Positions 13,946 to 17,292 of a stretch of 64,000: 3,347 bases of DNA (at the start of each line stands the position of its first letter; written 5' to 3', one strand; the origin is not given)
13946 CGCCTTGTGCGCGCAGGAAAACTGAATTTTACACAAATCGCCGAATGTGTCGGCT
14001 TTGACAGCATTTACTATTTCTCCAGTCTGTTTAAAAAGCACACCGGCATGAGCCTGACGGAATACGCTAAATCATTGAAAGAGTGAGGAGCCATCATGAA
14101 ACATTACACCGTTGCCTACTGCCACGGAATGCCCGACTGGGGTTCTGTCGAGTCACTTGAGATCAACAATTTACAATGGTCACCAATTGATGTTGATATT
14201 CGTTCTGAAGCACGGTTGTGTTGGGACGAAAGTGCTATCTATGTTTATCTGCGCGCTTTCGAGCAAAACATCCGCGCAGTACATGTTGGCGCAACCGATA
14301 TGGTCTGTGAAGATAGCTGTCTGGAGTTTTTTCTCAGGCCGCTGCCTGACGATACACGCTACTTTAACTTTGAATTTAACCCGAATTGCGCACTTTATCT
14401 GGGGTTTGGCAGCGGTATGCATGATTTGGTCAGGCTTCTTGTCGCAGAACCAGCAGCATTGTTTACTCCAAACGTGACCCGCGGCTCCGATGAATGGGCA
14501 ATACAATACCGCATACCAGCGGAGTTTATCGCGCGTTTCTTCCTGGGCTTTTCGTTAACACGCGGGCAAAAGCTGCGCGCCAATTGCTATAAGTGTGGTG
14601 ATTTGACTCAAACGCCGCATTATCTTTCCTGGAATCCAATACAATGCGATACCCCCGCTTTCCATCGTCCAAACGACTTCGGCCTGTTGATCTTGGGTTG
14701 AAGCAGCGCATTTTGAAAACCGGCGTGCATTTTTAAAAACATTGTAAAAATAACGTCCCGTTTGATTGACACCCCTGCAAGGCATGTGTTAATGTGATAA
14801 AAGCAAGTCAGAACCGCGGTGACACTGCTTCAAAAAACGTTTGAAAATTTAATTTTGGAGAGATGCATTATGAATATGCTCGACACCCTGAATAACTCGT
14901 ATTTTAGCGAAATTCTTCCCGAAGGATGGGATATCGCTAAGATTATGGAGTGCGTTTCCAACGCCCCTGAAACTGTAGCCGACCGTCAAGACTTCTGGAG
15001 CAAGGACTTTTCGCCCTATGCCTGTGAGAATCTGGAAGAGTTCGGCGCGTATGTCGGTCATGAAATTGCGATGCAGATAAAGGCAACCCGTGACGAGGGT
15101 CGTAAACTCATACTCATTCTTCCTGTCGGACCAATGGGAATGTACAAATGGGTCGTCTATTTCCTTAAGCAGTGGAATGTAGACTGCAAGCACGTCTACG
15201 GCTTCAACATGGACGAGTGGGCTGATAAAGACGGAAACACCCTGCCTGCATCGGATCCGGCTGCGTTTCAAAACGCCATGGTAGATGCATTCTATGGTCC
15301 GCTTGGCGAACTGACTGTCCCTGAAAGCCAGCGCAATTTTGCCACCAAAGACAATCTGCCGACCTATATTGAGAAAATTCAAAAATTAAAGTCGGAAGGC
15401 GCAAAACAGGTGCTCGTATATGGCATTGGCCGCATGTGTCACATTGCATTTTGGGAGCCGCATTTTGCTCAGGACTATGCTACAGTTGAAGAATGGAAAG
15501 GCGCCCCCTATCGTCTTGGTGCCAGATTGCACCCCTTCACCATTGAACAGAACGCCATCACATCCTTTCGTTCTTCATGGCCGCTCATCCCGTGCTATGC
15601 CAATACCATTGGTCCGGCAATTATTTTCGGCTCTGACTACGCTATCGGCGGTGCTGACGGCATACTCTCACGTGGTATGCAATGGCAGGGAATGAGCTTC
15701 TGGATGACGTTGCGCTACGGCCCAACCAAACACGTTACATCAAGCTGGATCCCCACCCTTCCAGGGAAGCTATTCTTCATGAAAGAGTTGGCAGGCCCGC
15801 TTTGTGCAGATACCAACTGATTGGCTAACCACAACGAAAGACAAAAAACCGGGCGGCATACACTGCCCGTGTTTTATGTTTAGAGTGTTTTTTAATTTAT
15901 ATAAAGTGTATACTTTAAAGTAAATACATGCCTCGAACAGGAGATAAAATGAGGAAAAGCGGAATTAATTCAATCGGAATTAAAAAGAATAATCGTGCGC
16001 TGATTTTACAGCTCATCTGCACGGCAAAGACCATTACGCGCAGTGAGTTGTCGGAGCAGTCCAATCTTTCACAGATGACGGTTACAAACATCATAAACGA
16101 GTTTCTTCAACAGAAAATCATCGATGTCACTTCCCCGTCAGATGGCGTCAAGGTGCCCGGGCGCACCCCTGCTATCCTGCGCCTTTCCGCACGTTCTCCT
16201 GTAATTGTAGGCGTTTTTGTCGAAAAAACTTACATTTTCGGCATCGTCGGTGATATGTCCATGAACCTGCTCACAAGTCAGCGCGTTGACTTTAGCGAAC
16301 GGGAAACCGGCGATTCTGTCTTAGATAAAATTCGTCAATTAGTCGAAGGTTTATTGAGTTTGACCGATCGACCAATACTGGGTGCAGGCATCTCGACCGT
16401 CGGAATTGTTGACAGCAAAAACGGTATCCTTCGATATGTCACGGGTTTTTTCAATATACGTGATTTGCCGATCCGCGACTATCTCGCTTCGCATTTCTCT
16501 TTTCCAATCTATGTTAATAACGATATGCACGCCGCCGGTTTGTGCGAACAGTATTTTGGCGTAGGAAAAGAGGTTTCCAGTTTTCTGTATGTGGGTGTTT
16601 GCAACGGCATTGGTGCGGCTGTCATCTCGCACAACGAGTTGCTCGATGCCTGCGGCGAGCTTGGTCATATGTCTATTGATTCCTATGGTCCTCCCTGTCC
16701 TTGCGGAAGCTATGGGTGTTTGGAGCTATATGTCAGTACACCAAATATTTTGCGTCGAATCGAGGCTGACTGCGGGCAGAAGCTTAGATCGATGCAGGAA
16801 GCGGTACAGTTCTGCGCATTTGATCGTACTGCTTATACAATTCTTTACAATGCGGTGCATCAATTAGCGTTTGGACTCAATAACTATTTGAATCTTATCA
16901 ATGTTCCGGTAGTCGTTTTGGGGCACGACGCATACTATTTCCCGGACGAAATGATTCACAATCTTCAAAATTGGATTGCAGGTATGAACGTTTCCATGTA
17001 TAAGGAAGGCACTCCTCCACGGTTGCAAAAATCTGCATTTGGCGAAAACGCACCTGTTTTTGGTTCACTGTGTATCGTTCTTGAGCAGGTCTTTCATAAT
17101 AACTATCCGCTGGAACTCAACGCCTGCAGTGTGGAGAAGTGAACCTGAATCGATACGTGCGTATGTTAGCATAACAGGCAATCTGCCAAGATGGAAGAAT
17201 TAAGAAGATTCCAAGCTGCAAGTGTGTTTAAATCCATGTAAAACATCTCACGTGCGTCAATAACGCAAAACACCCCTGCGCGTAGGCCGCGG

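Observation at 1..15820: Glycoside-hydrolase-free locus for catabolism of an N-acetylated amino-glycoside or aminocyclitol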

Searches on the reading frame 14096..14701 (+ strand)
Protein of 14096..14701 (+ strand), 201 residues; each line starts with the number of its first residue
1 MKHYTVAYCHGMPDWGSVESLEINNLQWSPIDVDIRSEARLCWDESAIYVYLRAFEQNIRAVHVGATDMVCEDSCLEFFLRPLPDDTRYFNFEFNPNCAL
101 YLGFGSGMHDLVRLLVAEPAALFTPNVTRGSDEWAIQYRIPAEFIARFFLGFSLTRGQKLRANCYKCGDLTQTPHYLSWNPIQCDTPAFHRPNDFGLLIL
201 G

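Call 6: search_protein_families(library=pfam, proteins=[window:14096-14701:+], max_evalue=0.1)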
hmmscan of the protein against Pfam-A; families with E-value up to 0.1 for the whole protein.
window:14096-14701:+ (201 aa): 2 families
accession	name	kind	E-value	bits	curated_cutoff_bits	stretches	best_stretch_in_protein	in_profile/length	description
PF16011.10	CBM9_2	-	1.3e-33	116.9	25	1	18-198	12-197/199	Carbohydrate-binding family 9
PF06452.16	CBM9_1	-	0.0053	17.1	23.4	1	15-91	9-83/185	Carbohydrate family 9 binding domain-like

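Call 7: search_protein_families(library=ncbifam, proteins=[window:14096-14701:+], max_evalue=0.01)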
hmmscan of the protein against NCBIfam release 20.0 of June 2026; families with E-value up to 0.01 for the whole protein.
window:14096-14701:+ (201 aa): 0 families

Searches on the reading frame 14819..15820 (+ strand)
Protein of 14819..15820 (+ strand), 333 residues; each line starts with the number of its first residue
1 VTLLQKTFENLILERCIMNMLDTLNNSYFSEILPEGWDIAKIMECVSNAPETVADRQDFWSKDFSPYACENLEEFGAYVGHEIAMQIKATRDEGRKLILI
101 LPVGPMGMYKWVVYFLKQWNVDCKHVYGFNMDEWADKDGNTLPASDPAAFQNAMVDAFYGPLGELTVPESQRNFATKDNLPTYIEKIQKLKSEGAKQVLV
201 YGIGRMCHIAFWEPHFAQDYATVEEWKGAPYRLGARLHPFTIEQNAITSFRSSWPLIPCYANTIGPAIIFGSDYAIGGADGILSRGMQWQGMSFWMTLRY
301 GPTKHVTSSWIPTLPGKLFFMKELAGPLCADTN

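Call 6: search_protein_families(library=pfam, proteins=[window:14819-15820:+], max_evalue=0.1)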
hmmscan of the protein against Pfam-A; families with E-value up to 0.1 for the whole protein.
window:14819-15820:+ (333 aa): 0 families

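Call 7: search_protein_families(library=ncbifam, proteins=[window:14819-15820:+], max_evalue=0.01)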
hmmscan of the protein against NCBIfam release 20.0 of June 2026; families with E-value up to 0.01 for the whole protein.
window:14819-15820:+ (333 aa): 5 families
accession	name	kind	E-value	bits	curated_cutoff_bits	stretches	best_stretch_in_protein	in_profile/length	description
TIGR00502.1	nagB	equivalog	4.3e-14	52.5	236.9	1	69-215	6-150/259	glucosamine-6-phosphate deaminase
NF001685.0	PRK00443.1-5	equivalog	1.3e-08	34.4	513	1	74-215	11-150/266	glucosamine-6-phosphate deaminase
NF002557.0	PRK02122.1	subfamily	1.3e-08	33.5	384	1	69-218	34-182/653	glucosamine-6-phosphate deaminase-like protein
NF001684.0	PRK00443.1-4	subfamily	3e-07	30.2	326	1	69-216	6-146/260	glucosamine-6-phosphate deaminase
NF007291.0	PRK09762.1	equivalog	0.00011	21.9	271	1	103-215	41-147/236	galactosamine-6-phosphate isomerase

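Call 34: search_protein_families(library=ncbifam, proteins=[window:14870-15820:+], max_evalue=0.001)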
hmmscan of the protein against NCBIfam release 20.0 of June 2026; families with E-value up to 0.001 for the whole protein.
window:14870-15820:+ (316 aa): 5 families
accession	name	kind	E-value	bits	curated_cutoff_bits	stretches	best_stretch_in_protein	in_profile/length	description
TIGR00502.1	nagB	equivalog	3.8e-14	52.6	236.9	1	52-198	6-150/259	glucosamine-6-phosphate deaminase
NF002557.0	PRK02122.1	subfamily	1.1e-08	33.7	384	1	52-201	34-182/653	glucosamine-6-phosphate deaminase-like protein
NF001685.0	PRK00443.1-5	equivalog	1.2e-08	34.6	513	1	57-198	11-150/266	glucosamine-6-phosphate deaminase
NF001684.0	PRK00443.1-4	subfamily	2.7e-07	30.4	326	1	52-199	6-146/260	glucosamine-6-phosphate deaminase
NF007291.0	PRK09762.1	equivalog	9.5e-05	22.1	271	1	86-198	41-147/236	galactosamine-6-phosphate isomerase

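Call 57: search_solved_structures(query=window:14870-15820:+, max_evalue=0.01, show_alignments=2)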
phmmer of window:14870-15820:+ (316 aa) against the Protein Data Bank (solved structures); distinct sequences matched with E-value up to 0.01: 9.
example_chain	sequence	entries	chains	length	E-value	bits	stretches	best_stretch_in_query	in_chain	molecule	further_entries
1cd5_A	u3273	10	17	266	7e-07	31.9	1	55-199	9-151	PROTEIN (GLUCOSAMINE 6-PHOSPHATE DEAMINASE) | GLUCOSAMINE 6-PHOSPHATE DEAMINASE | GLUCOSAMINE-6-PHOSPHATE DEAMINASE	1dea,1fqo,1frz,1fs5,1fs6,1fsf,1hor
1jt9_A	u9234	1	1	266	7.5e-07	31.8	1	55-198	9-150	Glucosamine-6-Phosphate deaminase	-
5hj5_A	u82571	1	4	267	9.6e-07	31.4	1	76-199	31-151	Glucosamine-6-phosphate deaminase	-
4r7t_A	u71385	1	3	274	1e-06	31.3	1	76-199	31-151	Glucosamine-6-phosphate deaminase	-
7lqm_A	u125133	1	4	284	2.9e-06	29.8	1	74-199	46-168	Glucosamine-6-phosphate deaminase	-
7lqn_A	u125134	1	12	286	3e-06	29.8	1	77-199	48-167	Glucosamine-6-phosphate deaminase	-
3hn6_A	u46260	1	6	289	3.7e-06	29.5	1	56-198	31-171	Glucosamine-6-phosphate deaminase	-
1ne7_A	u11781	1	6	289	3.3e-05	26.4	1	81-198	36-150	Glucosamine-6-phosphate isomerase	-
2bkv_A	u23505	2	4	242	0.0065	18.8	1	52-199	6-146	GLUCOSAMINE-6-PHOSPHATE DEAMINASE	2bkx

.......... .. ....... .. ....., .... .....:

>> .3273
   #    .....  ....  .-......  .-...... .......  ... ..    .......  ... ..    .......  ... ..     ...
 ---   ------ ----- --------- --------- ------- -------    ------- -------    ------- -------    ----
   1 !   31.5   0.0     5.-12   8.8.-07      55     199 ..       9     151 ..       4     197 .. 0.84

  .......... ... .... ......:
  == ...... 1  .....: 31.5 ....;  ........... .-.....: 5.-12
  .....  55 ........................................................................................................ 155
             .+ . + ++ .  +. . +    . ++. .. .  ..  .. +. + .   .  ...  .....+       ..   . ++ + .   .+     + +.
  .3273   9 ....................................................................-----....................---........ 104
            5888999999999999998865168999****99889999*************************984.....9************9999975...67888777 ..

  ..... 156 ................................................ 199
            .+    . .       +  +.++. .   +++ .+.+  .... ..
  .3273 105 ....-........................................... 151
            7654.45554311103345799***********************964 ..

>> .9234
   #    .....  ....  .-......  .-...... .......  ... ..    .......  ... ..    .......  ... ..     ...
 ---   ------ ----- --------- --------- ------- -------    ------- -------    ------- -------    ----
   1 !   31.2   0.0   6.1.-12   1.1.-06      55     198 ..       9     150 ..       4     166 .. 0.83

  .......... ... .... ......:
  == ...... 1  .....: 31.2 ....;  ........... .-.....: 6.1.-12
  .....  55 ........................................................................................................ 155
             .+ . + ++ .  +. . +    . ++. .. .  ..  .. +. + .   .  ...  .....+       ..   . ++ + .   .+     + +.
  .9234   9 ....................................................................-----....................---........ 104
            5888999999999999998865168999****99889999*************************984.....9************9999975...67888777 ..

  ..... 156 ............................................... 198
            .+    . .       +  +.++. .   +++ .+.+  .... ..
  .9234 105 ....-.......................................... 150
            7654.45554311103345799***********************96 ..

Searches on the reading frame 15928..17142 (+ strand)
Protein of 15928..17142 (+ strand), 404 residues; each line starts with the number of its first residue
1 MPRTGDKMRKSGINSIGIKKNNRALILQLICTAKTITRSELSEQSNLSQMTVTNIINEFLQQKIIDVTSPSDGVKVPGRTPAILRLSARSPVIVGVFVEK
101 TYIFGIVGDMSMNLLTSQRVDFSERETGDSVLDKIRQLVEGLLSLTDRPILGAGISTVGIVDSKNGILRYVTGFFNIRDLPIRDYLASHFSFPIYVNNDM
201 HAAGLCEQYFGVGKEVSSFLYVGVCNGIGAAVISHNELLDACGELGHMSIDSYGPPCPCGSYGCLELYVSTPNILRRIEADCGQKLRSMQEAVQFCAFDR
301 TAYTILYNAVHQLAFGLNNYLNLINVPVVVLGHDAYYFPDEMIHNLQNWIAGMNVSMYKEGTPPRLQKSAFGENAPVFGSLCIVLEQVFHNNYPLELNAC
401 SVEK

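Call 6: search_protein_families(library=pfam, proteins=[window:15928-17142:+], max_evalue=0.1)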
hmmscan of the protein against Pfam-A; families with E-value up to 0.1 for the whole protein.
window:15928-17142:+ (404 aa): 8 families
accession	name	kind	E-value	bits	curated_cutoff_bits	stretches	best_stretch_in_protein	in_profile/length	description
PF00480.26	ROK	-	1.3e-34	120.5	22.9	1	95-386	3-293/294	ROK family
PF13412.12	HTH_24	-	0.0002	21.3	21.9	1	26-65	8-47/48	Winged helix-turn-helix DNA-binding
PF01047.28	MarR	-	0.00021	21.5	24.6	1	23-67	5-49/59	MarR family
PF12802.13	MarR_2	-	0.0052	17.3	27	1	23-73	7-59/61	MarR family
PF13545.12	HTH_Crp_2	-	0.021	15.2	27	1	36-68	23-55/70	Crp-like helix-turn-helix domain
PF21984.2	DnaD_N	-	0.031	14.9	27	1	15-69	11-69/101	DnaD N-terminal domain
PF09079.17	Cdc6_C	-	0.044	14.2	25.1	0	221-250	38-67/96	CDC6, C terminal winged helix domain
PF25213.1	HVO_A0261_N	-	0.05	13.9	35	0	21-66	11-55/86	HVO_A0261 N-terminal domain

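Call 34: search_protein_families(library=ncbifam, proteins=[window:15928-17142:+], max_evalue=0.001)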
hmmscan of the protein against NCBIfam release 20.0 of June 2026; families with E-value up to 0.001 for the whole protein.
window:15928-17142:+ (404 aa): 12 families
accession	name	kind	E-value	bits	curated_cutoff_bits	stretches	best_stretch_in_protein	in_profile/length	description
NF047937.1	TransRegNagC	equivalog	7.4e-34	117.6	650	1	18-371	8-371/399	DNA-binding transcriptional regulator NagC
NF049930.1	TransRegMlc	equivalog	1.7e-33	116.5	530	1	18-291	13-290/405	sugar metabolism global transcriptional regulator Mlc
TIGR00744.1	ROK_glcA_fam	subfamily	8.2e-22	77.9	260.35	1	109-294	16-205/318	ROK family glucokinase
NF003461.0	PRK05082.1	subfamily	5.1e-16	58.9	283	1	124-332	34-240/291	N-acetylmannosamine kinase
NF042998.1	bglucokin_BglK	equivalog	4.6e-13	49.1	550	1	129-337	34-246/291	beta-glucoside kinase BglK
NF047821.1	NactlManKinNanK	equivalog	9.5e-13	48.3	450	1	114-331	24-239/288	N-acetylmannosamine kinase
NF007251.0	PRK09698.1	equivalog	1.4e-11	44.2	253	1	90-339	5-255/304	allose kinase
NF045551.1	GK_Pyrobac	equivalog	3.5e-11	43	500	1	153-382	51-278/294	ATP-dependent glucokinase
NF009835.0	PRK13310.1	equivalog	2.5e-09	36.9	380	1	109-384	18-300/303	N-acetylglucosamine kinase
NF045942.1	PolPhglucPhase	equivalog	1.6e-08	34.6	250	1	95-252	4-158/242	polyphosphate--glucose phosphotransferase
NF007108.0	PRK09557.1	equivalog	2.7e-06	26.9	443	1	125-335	34-255/303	fructokinase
NF053756.1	MreA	equivalog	0.001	18.9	100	0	13-96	10-90/110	MreA family transcriptional regulator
